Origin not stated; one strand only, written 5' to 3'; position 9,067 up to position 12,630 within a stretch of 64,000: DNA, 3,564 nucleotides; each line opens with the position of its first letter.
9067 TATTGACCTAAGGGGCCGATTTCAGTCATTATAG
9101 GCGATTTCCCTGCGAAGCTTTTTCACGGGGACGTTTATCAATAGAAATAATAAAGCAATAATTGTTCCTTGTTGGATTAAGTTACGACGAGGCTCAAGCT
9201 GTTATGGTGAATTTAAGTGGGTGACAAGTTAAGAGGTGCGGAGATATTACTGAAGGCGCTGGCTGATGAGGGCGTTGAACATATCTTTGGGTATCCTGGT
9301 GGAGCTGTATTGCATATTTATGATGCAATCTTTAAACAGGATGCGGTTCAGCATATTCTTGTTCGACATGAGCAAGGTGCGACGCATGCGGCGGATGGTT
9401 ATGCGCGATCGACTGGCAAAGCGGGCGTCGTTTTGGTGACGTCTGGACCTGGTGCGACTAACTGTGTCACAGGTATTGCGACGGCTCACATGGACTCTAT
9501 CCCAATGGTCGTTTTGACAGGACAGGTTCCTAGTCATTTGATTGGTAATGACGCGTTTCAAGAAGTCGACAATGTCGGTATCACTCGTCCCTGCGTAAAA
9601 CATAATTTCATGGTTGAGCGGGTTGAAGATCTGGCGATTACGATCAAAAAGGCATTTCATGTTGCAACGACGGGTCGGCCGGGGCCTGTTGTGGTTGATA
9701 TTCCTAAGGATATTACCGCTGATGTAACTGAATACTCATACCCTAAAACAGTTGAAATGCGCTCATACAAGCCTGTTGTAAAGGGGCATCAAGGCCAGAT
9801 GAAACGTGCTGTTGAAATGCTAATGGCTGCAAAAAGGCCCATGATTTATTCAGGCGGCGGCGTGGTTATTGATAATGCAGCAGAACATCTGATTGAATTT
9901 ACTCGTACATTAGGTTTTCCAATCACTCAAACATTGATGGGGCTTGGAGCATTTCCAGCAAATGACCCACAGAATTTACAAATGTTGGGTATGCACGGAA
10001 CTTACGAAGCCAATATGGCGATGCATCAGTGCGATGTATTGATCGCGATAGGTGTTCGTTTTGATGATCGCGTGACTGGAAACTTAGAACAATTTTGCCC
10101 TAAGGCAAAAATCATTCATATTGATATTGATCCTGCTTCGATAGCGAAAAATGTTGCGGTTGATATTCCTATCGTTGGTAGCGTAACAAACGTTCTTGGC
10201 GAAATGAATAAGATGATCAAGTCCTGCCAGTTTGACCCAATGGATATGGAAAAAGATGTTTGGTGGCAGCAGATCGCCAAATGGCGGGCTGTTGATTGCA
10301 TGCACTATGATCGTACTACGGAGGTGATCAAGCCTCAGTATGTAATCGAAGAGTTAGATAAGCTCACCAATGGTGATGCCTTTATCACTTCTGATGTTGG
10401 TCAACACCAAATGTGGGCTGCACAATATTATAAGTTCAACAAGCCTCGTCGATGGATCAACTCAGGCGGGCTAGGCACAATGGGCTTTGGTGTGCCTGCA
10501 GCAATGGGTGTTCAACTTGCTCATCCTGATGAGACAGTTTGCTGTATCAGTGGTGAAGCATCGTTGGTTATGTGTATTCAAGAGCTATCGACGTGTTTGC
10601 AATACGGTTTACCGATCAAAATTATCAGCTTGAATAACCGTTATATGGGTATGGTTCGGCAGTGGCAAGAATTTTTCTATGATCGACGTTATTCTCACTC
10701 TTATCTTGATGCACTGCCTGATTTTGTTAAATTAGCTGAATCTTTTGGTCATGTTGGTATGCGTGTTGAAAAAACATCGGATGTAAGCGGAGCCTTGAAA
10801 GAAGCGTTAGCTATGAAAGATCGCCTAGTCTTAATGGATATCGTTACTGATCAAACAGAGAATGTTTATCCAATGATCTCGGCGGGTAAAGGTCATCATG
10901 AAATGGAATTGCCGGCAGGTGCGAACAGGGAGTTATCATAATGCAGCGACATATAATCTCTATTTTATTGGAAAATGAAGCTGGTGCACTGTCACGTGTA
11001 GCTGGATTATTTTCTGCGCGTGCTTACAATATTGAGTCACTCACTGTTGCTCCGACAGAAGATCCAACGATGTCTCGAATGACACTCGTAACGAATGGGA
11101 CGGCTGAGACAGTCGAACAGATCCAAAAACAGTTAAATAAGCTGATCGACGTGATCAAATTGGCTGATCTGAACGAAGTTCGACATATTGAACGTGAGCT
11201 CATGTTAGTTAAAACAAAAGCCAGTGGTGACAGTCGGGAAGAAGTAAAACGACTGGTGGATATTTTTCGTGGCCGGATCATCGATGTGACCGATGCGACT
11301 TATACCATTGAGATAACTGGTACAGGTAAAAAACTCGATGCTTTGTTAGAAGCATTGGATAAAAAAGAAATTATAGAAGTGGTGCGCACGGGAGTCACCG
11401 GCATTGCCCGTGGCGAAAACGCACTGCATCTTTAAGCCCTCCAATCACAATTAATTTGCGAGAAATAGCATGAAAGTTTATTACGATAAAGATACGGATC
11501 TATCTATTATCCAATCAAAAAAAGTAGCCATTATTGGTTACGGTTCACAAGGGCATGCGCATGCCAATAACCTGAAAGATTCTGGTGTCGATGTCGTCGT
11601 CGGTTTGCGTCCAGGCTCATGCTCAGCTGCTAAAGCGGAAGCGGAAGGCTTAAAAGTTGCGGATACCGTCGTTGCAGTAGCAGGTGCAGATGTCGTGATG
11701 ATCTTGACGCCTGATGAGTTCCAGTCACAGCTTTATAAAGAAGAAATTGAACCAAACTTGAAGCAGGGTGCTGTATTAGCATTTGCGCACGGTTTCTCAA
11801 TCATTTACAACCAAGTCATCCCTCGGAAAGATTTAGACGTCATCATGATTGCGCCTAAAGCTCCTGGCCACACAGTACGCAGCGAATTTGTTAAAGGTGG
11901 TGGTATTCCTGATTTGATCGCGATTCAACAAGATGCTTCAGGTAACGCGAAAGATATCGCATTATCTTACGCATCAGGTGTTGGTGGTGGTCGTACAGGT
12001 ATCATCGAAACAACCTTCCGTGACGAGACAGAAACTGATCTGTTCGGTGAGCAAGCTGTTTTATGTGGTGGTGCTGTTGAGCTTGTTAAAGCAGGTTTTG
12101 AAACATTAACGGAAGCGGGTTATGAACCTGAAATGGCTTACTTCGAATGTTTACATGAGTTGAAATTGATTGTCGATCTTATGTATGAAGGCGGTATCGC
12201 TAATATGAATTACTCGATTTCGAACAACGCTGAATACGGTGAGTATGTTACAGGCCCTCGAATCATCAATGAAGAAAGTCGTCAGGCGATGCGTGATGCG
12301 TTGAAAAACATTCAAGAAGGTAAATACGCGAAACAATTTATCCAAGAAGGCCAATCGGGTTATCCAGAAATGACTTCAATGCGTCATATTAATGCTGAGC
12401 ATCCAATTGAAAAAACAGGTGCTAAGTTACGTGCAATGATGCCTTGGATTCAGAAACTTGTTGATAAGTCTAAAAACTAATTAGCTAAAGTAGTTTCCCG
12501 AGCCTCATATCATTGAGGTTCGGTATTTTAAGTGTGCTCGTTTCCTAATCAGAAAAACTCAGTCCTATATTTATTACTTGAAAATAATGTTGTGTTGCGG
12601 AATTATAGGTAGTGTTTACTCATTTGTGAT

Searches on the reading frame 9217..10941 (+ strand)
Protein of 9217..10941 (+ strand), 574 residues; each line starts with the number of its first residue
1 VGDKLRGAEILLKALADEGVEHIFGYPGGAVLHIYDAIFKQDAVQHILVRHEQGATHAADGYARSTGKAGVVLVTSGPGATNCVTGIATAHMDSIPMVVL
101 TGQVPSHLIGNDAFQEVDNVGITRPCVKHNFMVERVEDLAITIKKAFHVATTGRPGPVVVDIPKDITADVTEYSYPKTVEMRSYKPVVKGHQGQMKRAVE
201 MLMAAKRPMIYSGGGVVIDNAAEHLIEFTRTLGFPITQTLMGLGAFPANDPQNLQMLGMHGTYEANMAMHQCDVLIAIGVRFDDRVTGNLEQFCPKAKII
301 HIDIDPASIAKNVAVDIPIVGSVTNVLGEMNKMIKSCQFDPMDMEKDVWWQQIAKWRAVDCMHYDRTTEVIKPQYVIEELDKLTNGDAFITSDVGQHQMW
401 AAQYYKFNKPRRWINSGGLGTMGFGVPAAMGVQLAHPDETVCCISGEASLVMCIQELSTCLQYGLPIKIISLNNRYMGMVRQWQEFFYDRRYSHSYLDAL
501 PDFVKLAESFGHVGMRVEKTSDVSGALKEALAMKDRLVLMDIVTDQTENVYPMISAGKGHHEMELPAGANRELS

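Call 74: search_protein_families(library=pfam, proteins=[window:9217-10941:+], max_evalue=0.00001)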
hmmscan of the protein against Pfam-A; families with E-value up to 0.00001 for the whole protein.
window:9217-10941:+ (574 aa): 3 families
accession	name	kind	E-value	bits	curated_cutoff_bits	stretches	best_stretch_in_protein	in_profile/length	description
PF02775.26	TPP_enzyme_C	-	3.5e-56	189.6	21.9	1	393-542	1-151/151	Thiamine pyrophosphate enzyme, C-terminal TPP binding domain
PF00205.28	TPP_enzyme_M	-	4.5e-50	169.4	30.4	1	196-329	2-136/137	Thiamine pyrophosphate enzyme, central domain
PF02776.23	TPP_enzyme_N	-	2.1e-43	147.3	26.8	1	6-121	2-118/119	Thiamine pyrophosphate enzyme, N-terminal TPP binding domain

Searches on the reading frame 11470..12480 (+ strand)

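Call 74: search_protein_families(library=pfam, proteins=[window:11470-12480:+], max_evalue=0.00001)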
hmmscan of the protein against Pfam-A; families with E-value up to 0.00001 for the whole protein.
window:11470-12480:+ (336 aa): 3 families
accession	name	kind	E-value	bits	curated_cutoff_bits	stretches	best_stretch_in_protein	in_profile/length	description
PF07991.19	KARI_N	-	1.4e-73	246.4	20.6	1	14-177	2-165/165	Acetohydroxy acid isomeroreductase, NADPH-binding domain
PF01450.25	KARI_C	-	9.9e-64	214.4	29.1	1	183-326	1-144/144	Ketol-acid reductoisomerase, C-terminal domain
PF03807.23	F420_oxidored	-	1.3e-06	29.3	21.6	1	18-99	1-85/94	NADP oxidoreductase coenzyme F420-dependent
